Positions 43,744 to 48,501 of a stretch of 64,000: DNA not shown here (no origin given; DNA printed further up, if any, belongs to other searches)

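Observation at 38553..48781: metV-metF embedded in an HdrA/MvhD/HdrC-like cluster that lacks HdrB: a variant electron-bifurcating methylene-THF reductase module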

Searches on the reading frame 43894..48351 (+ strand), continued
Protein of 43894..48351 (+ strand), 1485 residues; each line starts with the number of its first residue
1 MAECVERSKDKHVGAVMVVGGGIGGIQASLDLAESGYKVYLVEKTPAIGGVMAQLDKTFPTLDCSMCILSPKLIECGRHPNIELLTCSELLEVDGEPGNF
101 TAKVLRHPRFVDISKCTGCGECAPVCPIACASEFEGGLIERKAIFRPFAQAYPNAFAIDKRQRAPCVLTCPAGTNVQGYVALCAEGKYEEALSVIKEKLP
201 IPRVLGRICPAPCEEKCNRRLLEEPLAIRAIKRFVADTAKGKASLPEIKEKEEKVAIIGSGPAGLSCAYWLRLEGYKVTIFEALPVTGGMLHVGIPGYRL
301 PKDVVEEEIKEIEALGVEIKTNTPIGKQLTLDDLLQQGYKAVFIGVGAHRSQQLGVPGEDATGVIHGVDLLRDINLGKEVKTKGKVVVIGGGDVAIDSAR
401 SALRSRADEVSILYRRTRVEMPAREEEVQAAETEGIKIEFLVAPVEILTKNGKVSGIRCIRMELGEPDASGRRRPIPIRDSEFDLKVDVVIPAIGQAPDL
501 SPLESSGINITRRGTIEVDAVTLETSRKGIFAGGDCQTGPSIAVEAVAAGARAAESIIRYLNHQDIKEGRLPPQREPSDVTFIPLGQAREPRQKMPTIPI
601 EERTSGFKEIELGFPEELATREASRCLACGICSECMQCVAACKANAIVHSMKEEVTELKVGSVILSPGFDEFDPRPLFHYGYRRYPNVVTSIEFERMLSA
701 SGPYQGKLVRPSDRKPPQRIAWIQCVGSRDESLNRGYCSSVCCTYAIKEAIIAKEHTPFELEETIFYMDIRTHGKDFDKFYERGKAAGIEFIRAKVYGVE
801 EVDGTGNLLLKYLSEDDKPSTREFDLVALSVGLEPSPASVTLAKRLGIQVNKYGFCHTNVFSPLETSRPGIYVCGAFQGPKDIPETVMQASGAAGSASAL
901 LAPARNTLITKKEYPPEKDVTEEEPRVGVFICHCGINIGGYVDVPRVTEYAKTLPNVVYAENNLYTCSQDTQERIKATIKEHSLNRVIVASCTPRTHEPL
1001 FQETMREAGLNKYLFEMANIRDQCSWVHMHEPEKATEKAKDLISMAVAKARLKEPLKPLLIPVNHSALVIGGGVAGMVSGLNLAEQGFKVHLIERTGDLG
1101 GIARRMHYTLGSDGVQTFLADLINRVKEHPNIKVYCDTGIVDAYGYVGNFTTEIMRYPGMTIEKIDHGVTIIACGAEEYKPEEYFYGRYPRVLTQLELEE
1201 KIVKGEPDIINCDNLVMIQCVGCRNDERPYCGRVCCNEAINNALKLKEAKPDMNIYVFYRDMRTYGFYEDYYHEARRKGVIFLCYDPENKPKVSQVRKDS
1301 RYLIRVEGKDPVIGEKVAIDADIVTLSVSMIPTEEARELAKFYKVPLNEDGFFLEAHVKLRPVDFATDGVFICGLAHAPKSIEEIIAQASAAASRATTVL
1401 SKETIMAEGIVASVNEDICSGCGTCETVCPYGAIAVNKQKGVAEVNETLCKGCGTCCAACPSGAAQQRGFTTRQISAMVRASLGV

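Call 44: search_solved_structures(query=window:43894-48351:+, max_evalue=1e-150, show_alignments=1)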
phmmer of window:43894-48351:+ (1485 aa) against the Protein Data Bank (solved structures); distinct sequences matched with E-value up to 1e-150: 5.
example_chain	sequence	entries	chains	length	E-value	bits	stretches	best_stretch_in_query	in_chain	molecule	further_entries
5odc_A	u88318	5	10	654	1.5e-205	688.5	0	923-1089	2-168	Heterodisulfide reductase, subunit A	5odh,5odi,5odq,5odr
8rvu_a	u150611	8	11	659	2e-199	668.1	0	917-1077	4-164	H(2):CoB-CoM heterodisulfide,ferredoxin reductase subunit A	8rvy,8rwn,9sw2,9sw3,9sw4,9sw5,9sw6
8rvv_A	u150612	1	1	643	8e-197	659.5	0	925-1077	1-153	H(2):CoB-CoM heterodisulfide,ferredoxin reductase subunit A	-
9sfi_A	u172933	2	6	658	1.3e-163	549.5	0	16-166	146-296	CoB--CoM heterodisulfide reductase iron-sulfur subunit A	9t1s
7bkb_A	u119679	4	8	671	1.4e-160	539.4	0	923-1077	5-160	CoB--CoM heterodisulfide reductase iron-sulfur subunit A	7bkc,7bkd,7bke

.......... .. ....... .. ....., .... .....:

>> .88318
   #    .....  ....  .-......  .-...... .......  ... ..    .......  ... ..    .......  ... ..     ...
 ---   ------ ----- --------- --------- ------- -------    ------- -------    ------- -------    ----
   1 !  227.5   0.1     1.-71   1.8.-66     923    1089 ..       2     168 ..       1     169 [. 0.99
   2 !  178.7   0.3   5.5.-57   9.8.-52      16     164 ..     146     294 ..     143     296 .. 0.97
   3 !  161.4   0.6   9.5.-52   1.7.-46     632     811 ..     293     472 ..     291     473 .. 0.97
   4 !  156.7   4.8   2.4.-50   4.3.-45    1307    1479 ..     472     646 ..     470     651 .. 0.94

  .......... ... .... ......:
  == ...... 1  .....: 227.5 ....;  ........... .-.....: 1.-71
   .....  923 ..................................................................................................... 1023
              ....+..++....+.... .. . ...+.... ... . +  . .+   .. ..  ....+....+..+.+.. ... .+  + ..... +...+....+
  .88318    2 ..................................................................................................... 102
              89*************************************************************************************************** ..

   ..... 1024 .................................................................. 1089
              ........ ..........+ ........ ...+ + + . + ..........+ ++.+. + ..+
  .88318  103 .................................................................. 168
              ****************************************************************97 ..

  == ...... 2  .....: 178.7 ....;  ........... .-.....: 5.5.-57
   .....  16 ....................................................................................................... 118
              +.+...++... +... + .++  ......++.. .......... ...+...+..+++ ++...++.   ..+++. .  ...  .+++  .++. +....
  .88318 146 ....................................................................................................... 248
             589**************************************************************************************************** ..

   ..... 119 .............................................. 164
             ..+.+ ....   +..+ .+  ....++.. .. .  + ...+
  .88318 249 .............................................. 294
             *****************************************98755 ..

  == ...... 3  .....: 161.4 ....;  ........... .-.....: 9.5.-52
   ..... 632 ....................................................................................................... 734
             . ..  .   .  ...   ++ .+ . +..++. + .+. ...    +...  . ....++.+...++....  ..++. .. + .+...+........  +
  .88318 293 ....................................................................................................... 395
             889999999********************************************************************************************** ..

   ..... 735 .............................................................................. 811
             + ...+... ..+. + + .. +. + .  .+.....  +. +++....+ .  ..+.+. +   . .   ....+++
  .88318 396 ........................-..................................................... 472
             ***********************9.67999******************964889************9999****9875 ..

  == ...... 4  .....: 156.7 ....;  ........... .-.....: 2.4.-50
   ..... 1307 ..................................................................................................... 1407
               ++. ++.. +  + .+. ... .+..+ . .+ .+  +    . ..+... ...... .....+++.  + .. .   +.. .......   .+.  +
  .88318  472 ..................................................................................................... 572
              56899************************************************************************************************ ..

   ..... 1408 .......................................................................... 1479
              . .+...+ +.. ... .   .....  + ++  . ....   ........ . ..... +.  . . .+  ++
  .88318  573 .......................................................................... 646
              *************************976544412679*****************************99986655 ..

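Call 62: search_protein_families(library=pfam, proteins=[L008:5916-6290:-, L008:6278-7762:-, L008:7764-8762:-, L008:8819-9268:-, L008:9308-10987:-, L008:10989-12503:-, L008:12578-14206:-], max_evalue=0.00001)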
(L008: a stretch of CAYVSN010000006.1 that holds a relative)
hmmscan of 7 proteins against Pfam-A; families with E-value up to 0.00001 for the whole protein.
L008:5916-6290:- (124 aa): 1 family
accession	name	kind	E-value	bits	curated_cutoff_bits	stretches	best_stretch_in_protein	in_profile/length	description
PF01592.21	NifU_N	-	1e-31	110.2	22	1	6-123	4-124/127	NifU-like N terminal domain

L008:6278-7762:- (494 aa): 1 family
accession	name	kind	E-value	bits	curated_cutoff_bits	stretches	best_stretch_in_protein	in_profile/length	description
PF00374.24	NiFeSe_Hases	-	5.1e-34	118.5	25.8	2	39-117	1-79/508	Nickel-dependent hydrogenase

L008:7764-8762:- (332 aa): 1 family
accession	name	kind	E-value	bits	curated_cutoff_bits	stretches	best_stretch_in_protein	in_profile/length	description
PF01058.29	Oxidored_q6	-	5.1e-24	84.9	27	1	16-181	1-127/128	NADH ubiquinone oxidoreductase, 20 Kd subunit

L008:8819-9268:- (149 aa): 1 family
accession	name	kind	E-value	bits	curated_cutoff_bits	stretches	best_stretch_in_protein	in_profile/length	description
PF02662.21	FlpD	-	3.1e-59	198.8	22.3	1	19-141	1-123/123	Methyl-viologen-reducing hydrogenase, delta subunit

L008:9308-10987:- (559 aa): 14 families
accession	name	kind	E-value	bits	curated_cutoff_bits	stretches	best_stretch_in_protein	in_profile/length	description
PF07992.20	Pyr_redox_2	-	4.3e-13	49.8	26.1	1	147-468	4-290/291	Pyridine nucleotide-disulphide oxidoreductase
PF00037.32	Fer4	-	3.9e-12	45.9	21.1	1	487-507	3-23/24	4Fe-4S binding domain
PF12838.12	Fer4_7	-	3.8e-11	43.7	27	1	492-539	2-52/52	4Fe-4S dicluster domain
PF14697.11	Fer4_21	-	8.4e-11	42.3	35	1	486-542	2-59/59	4Fe-4S dicluster domain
PF13237.11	Fer4_10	-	6.7e-09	36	25.5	1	487-536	4-53/53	4Fe-4S dicluster domain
PF13187.11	Fer4_9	-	2.8e-08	34.1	27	1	492-540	2-52/52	4Fe-4S dicluster domain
PF25160.1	LdpA_Fe-S-bd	-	4.5e-08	33.2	27.6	0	482-511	17-47/49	LdpA Fe-S cluster-binding domain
PF01266.30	DAO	-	1.6e-07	31.6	27.9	1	147-181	3-38/353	FAD dependent oxidoreductase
PF12831.13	FAD_oxidored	-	1.7e-07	31.4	27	1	147-206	3-64/416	FAD dependent oxidoreductase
PF13450.12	NAD_binding_8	-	3.1e-07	31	21.9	1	148-182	1-35/68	NAD(P)-binding Rossmann-like domain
PF03486.20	HI0933_like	-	7e-07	29.4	50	0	147-180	4-37/244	HI0933-like protein Rossmann domain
PF00890.30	FAD_binding_2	-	9.2e-07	28.8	20.4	1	147-182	3-38/414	FAD binding domain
PF12837.12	Fer4_6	-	1.7e-06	28.2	25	1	486-507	3-24/24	4Fe-4S binding domain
PF12797.12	Fer4_2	-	8.8e-06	25.8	24.5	0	487-504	5-22/22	4Fe-4S binding domain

L008:10989-12503:- (504 aa): 3 families
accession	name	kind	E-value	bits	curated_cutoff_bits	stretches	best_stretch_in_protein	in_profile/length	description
PF13510.11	Fer2_4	-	3.9e-21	75.3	22.8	1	1-78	3-81/82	2Fe-2S iron-sulfur cluster binding domain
PF12838.12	Fer4_7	-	8.9e-10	39.3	27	1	164-241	2-49/52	4Fe-4S dicluster domain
PF00111.32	Fer2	-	1.4e-08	35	21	1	6-54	3-49/77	2Fe-2S iron-sulfur cluster binding domain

L008:12578-14206:- (542 aa): 9 families
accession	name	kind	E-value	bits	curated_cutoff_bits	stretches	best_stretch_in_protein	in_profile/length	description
PF01512.22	Complex1_51K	-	1.4e-42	145.6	31.2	1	103-274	1-149/150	Nuo51 FMN-binding domain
PF10589.14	NADH_4Fe-4S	-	2.3e-31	107.9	23.5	1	385-469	1-85/85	NADH-ubiquinone oxidoreductase-F iron-sulfur binding region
PF00037.32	Fer4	-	1.4e-10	41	21.1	1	486-509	1-24/24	4Fe-4S binding domain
PF13187.11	Fer4_9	-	4.8e-09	36.5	27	1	492-537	1-50/52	4Fe-4S dicluster domain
PF13237.11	Fer4_10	-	5.6e-09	36.2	25.5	1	487-534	3-52/53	4Fe-4S dicluster domain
PF12797.12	Fer4_2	-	2.6e-08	33.7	24.5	0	487-505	4-22/22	4Fe-4S binding domain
PF12838.12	Fer4_7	-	4.2e-08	34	27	1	492-535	1-49/52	4Fe-4S dicluster domain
PF10531.15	SLBB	-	5.9e-07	29.7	27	1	297-346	1-53/55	SLBB domain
PF14697.11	Fer4_21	-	7.9e-06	26.4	35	0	488-509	36-58/59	4Fe-4S dicluster domain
